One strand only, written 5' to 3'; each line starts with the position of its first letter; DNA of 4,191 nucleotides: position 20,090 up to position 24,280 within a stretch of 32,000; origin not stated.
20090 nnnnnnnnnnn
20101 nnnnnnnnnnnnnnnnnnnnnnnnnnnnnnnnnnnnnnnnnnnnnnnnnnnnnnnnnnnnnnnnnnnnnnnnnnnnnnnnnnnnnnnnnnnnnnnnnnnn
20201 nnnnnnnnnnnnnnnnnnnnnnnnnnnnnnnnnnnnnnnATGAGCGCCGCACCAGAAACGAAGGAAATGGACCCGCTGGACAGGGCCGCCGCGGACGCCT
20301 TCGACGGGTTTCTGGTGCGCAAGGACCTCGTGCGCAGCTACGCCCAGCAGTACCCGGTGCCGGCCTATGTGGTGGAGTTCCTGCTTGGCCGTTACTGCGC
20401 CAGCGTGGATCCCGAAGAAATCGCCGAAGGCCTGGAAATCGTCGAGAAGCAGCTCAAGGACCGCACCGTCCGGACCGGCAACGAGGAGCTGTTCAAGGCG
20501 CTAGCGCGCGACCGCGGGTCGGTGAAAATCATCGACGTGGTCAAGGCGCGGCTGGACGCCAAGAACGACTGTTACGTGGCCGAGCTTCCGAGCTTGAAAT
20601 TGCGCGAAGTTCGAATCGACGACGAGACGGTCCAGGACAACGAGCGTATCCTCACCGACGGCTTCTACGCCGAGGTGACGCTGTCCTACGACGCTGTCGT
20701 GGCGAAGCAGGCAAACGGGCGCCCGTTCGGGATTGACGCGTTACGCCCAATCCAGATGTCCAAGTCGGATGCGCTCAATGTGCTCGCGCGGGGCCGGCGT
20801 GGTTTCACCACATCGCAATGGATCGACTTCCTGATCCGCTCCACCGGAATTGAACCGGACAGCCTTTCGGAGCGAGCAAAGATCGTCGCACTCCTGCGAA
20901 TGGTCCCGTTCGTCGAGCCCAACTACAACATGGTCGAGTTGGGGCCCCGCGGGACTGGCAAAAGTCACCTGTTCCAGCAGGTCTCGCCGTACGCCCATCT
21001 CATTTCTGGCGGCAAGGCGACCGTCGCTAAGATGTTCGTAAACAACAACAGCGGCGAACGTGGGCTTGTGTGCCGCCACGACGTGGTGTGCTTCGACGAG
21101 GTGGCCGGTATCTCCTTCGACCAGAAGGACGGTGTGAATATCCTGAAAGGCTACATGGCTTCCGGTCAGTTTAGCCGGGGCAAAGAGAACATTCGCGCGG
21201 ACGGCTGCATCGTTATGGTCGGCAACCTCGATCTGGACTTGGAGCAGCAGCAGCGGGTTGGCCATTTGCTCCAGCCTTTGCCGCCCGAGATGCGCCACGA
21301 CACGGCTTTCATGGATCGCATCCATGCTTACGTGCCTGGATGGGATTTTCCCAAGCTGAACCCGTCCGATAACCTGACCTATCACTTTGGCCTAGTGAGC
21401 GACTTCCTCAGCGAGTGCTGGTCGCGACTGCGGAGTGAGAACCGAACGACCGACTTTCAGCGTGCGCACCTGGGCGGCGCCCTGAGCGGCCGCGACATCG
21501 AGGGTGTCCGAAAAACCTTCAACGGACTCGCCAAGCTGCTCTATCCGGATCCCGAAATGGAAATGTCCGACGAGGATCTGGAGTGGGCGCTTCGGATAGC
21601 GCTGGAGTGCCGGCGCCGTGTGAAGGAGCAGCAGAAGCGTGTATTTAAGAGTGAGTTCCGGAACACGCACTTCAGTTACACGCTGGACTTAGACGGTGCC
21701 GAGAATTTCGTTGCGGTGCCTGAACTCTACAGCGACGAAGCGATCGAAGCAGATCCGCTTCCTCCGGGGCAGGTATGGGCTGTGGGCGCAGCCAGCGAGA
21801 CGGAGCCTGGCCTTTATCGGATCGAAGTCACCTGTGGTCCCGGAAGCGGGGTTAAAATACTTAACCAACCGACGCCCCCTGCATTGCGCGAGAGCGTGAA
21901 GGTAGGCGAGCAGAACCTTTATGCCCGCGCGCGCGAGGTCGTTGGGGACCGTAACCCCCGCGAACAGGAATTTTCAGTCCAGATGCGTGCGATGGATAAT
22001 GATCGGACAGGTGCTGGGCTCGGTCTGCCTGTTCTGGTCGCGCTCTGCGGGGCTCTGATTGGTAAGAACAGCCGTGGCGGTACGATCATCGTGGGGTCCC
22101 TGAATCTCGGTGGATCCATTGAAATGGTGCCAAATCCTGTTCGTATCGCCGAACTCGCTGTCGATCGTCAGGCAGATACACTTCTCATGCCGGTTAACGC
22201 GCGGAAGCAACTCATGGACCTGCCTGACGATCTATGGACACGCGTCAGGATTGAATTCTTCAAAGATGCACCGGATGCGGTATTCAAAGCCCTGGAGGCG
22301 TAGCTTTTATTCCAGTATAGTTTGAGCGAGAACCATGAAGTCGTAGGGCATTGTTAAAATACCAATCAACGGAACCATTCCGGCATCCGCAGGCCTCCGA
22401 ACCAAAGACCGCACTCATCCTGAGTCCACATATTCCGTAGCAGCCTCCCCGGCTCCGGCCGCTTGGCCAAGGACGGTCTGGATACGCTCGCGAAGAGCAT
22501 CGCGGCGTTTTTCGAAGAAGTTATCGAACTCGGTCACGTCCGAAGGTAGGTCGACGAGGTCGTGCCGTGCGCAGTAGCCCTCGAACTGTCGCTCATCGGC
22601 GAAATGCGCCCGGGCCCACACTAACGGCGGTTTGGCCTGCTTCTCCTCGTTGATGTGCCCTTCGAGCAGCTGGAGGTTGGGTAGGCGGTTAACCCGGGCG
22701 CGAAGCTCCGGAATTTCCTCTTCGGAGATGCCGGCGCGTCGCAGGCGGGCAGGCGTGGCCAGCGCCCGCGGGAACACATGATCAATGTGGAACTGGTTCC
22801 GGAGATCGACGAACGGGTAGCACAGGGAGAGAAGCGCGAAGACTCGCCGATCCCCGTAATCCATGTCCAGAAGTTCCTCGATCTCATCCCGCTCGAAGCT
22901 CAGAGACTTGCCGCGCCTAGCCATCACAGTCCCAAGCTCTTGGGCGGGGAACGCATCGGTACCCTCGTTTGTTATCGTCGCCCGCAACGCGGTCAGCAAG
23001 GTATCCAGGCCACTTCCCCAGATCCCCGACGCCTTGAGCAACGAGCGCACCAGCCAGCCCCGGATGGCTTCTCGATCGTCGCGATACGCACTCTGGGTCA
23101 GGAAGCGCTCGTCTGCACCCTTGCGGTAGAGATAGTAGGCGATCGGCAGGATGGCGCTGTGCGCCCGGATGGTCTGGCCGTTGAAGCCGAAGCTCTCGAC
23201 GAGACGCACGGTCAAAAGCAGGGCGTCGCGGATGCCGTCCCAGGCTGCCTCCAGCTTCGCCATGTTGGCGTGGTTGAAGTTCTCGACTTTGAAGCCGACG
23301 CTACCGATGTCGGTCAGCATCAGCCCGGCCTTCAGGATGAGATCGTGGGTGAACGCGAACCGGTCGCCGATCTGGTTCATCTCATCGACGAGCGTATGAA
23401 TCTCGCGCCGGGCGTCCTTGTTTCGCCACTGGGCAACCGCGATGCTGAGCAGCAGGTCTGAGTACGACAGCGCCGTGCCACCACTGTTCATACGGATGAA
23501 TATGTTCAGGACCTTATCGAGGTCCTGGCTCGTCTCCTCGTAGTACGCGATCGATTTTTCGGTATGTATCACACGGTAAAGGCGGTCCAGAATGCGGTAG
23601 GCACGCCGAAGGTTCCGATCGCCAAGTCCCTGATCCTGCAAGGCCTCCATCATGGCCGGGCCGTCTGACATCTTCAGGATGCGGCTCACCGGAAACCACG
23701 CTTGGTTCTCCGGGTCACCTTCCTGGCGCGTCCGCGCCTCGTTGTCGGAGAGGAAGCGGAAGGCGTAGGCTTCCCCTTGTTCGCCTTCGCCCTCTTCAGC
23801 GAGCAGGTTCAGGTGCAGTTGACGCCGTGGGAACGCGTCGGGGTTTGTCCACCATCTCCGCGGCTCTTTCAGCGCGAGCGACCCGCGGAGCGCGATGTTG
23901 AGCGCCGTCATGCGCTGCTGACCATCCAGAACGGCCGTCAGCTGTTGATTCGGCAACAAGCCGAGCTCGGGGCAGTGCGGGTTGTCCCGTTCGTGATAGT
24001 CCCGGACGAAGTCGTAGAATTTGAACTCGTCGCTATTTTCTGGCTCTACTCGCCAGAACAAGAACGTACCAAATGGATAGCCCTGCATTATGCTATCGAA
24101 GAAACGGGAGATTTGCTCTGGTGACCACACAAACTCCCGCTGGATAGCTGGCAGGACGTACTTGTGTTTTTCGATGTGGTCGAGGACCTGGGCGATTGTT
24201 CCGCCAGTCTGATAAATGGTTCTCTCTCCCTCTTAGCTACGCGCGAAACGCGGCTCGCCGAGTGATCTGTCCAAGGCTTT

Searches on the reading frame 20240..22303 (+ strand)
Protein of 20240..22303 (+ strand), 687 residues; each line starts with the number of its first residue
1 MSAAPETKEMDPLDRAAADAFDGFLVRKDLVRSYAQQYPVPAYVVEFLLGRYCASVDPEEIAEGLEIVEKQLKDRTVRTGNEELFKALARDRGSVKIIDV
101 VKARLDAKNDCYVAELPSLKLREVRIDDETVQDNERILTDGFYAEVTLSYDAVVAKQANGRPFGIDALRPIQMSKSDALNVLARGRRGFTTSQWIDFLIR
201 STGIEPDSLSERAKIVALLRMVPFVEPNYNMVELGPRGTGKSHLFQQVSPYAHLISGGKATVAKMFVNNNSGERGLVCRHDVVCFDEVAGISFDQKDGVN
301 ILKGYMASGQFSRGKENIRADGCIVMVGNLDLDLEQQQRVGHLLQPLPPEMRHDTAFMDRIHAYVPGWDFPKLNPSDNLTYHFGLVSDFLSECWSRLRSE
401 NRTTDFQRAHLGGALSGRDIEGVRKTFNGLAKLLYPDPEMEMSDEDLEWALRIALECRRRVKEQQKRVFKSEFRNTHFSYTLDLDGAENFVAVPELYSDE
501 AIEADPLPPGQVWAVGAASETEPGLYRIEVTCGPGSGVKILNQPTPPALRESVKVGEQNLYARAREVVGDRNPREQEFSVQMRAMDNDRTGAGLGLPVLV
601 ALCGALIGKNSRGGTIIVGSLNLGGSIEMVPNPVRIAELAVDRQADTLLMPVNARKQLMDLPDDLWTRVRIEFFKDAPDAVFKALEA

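Call 6: search_protein_families(library=pfam, proteins=[window:20240-22303:+])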
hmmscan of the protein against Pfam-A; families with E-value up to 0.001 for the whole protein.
window:20240-22303:+ (687 aa): 4 families
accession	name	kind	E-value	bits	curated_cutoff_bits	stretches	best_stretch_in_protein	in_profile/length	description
PF13337.12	BrxL_ATPase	-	2.5e-125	417.9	25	1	164-479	2-313/313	Lon-like protease BrxL-like, ATPase domain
PF20442.3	BrxL_N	-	8.5e-41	139.4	28.2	1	20-150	2-132/132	BREX system Lon protease-like protein BrxL N-terminal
PF13541.12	ChlI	-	0.00024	21.4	27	1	575-652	42-119/121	Subunit ChlI of Mg-chelatase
PF05362.19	Lon_C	-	0.00035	20.6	21.1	0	527-684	44-202/205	Lon protease (S16) C-terminal proteolytic domain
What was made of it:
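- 17880..22303 (+): pglZ (17880-20243) and brxL (20240-22303), which complete the six-gene BREX-1 set. Pfam BrxL_ATPase and BrxL_N (call 6).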

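Call 50: search_protein_families(library=padloc, proteins=[window:20240-22303:+], max_evalue=0.00001)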
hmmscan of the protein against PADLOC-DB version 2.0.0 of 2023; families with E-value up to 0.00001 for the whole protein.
window:20240-22303:+ (687 aa): 5 families
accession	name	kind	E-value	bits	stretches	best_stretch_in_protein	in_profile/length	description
PDLC02506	BrxL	-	9e-284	941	1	8-686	3-678/680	BrxL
PDLC02508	BrxL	-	1.6e-150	500.6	1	10-495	1-479/698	BrxL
PDLC02509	BrxL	-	3e-104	347.5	2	161-491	197-527/535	BrxL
PDLC02505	BrxL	-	6.5e-64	214.6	1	13-477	4-472/482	BrxL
PDLC02507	BrxL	-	3.1e-47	159.5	1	21-446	22-440/482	BrxL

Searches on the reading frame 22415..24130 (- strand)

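Call 6: search_protein_families(library=pfam, proteins=[window:22415-24130:-])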
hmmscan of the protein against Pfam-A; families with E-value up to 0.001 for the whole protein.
window:22415-24130:- (571 aa): 2 families
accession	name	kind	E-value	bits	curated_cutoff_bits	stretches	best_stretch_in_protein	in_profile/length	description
PF03235.19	GmrSD_N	-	4.2e-24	86.2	33.2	1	2-229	23-196/199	GmrSD restriction endonuclease, N-terminal domain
PF07510.16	GmrSD_C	-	0.00041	20.7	23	1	444-502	45-99/138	GmrSD restriction endonucleases, C-terminal domain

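Call 50: search_protein_families(library=padloc, proteins=[window:22415-24130:-], max_evalue=0.00001)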
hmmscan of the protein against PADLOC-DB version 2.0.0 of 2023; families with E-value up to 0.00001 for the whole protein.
window:22415-24130:- (571 aa): 5 families
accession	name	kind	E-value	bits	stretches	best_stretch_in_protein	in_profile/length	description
PDLC04151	HEC-05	-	7.2e-212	703.3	1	1-556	50-595/600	-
PDLC04150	HEC-05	-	2.9e-117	391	1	1-554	32-581/583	-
PDLC04152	HEC-05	-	7.4e-76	253.9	1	6-554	39-562/566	-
PDLC04153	HEC-05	-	3.5e-45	152.3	2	195-551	245-605/621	-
PDLC04709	PDC-M55C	-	1.3e-11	41.8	1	1-252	39-259/554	-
